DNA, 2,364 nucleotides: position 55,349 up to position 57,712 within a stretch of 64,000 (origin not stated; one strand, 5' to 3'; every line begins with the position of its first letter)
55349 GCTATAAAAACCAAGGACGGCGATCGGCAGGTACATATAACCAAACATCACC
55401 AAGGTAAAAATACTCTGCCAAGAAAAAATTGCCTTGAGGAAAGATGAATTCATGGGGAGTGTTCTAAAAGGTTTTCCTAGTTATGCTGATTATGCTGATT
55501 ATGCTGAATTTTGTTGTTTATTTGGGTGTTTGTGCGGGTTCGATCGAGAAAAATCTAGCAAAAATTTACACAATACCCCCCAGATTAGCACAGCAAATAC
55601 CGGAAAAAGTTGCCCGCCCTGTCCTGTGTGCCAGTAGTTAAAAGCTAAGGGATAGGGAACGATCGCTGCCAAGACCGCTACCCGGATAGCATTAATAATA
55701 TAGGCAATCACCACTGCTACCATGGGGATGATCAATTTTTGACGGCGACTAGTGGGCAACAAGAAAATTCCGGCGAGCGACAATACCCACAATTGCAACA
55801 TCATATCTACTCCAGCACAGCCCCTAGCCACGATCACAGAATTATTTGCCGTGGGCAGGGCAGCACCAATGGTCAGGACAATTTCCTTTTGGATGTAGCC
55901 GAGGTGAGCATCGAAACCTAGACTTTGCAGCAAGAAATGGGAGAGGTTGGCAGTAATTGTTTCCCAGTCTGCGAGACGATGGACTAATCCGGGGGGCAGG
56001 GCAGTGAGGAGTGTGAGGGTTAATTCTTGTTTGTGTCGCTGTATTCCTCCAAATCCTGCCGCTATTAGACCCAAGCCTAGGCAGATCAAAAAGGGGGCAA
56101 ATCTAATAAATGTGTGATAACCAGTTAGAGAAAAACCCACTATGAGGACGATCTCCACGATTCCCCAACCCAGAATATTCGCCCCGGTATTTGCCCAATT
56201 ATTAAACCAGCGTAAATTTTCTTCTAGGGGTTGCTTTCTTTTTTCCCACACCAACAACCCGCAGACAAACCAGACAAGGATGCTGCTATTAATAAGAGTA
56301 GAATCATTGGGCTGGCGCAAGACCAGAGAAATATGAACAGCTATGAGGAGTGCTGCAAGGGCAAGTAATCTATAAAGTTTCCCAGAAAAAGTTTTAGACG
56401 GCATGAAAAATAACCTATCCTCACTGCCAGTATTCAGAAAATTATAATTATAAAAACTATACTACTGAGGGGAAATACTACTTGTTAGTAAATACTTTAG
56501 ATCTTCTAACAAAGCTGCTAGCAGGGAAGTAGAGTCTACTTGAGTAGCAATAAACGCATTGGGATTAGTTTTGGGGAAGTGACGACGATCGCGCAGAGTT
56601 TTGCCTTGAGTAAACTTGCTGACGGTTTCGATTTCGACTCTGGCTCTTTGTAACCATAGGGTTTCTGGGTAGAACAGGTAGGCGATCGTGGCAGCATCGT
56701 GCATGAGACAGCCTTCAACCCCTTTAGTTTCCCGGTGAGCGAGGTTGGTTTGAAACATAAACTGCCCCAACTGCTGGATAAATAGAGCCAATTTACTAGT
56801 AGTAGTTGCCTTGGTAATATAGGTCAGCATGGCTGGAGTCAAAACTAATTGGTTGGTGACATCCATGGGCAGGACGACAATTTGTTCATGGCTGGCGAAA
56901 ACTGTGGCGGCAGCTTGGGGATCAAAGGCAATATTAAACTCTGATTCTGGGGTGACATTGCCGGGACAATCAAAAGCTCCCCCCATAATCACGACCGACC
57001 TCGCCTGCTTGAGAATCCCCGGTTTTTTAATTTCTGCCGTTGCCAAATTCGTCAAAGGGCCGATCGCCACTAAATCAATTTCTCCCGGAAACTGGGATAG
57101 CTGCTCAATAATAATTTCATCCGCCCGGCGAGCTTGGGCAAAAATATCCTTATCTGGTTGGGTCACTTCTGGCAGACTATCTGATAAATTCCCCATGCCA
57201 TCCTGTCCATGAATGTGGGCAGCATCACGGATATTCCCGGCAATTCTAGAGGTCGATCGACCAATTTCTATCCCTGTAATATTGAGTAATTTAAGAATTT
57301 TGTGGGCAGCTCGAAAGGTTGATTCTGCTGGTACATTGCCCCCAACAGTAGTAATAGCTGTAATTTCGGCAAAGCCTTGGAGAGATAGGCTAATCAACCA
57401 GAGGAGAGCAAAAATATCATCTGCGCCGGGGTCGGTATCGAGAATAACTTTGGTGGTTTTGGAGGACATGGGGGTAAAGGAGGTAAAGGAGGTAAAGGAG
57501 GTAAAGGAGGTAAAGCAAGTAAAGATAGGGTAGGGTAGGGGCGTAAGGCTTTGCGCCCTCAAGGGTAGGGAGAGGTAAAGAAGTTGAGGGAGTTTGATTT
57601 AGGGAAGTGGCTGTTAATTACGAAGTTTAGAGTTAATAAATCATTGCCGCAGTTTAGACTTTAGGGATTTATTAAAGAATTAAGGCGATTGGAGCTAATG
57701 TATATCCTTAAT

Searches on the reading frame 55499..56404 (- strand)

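Call 3: search_protein_families(library=ncbifam, proteins=[window:55499-56404:-], max_evalue=1)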
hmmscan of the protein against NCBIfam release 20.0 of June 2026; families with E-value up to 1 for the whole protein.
window:55499-56404:- (301 aa): 21 families
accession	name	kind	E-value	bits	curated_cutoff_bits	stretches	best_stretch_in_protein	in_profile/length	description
TIGR03763.1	cyanoexo_CrtA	exception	4.4e-50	170.6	150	1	11-282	6-259/260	cyanoexosortase A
TIGR04178.1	exo_archaeo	signature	3.4e-14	52.9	23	1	190-282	1-95/97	exosortase/archaeosortase family protein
NF033464.1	cyanoexo_CrtC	exception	1.2e-12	48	225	1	99-268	91-261/278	cyanoexosortase C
TIGR02602.1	8TM_EpsH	subfamily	2.6e-10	40.2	105.55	1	82-275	47-234/241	exosortase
NF046081.1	exosort_XrtX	exception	1.4e-07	31.6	170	1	152-257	41-137/168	exosortase X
TIGR04300.1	exosort_XrtM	exception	7.7e-06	26.4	125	1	174-259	39-121/150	exosortase family protein XrtM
TIGR03109.2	exosort_XrtA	exception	1.1e-05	25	208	1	14-273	7-251/261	exosortase A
TIGR04124.1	archaeo_artE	exception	3.6e-05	23.9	95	1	150-273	33-142/153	archaeosortase family protein ArtE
TIGR04152.1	exosort_VPLPA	exception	0.00015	21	400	1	41-267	13-228/486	VPLPA-CTERM-specific exosortase XrtD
NF035943.2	exosort_XrtV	exception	0.00018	20.9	313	1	77-267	64-252/270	exosortase V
NF038142.1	exosort_XrtW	exception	0.00023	19.6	425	1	31-289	26-267/494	exosortase W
NF033770.1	exosort_XrtT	exception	0.0012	17.5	250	1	176-253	155-232/472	exosortase T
TIGR04287.1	exosort_XrtK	exception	0.003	17.1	55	1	187-251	59-127/163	exosortase K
TIGR04128.1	exoso_Fjoh_1448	exception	0.009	16.2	90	1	152-269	48-155/174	exosortase family protein XrtF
NF046083.1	exosort_XrtY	exception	0.0095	15.8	160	1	150-249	52-138/168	exosortase Y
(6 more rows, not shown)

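Call 4: search_protein_families(library=pfam, proteins=[window:55499-56404:-], max_evalue=1)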
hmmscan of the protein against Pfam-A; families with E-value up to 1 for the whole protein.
window:55499-56404:- (301 aa): 1 family
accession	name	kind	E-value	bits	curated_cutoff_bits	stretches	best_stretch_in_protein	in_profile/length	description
PF09721.15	Exosortase_EpsH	-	9.3e-29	101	25.7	1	16-279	4-252/254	Transmembrane exosortase (Exosortase_EpsH)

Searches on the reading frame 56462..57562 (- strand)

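Call 3: search_protein_families(library=ncbifam, proteins=[window:56462-57562:-], max_evalue=1)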
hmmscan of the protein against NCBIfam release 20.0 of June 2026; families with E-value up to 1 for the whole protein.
window:56462-57562:- (366 aa): 4 families
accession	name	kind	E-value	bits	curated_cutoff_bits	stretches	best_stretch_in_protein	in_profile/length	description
NF008036.0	PRK10768.1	equivalog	2.6e-56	191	382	1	36-357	2-302/304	ribonucleoside hydrolase RihC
NF007761.0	PRK10443.1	equivalog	8.8e-49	166.2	433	1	36-356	2-308/311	pyrimidine-specific ribonucleoside hydrolase RihA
NF052221.1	UridNuclsHydUriH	equivalog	3.3e-48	164.5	450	1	38-352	1-303/310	uridine-preferring nucleoside hydrolase UriH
NF007417.0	PRK09955.1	equivalog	1.8e-40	138.8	459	1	37-348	4-299/313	ribosylpyrimidine nucleosidase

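Call 4: search_protein_families(library=pfam, proteins=[window:56462-57562:-], max_evalue=1)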
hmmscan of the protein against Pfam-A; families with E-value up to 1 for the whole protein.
window:56462-57562:- (366 aa): 1 family
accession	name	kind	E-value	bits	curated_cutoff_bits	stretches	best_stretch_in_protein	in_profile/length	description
PF01156.24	IU_nuc_hydro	-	6.3e-75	253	34.2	1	39-346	1-294/297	Inosine-uridine preferring nucleoside hydrolase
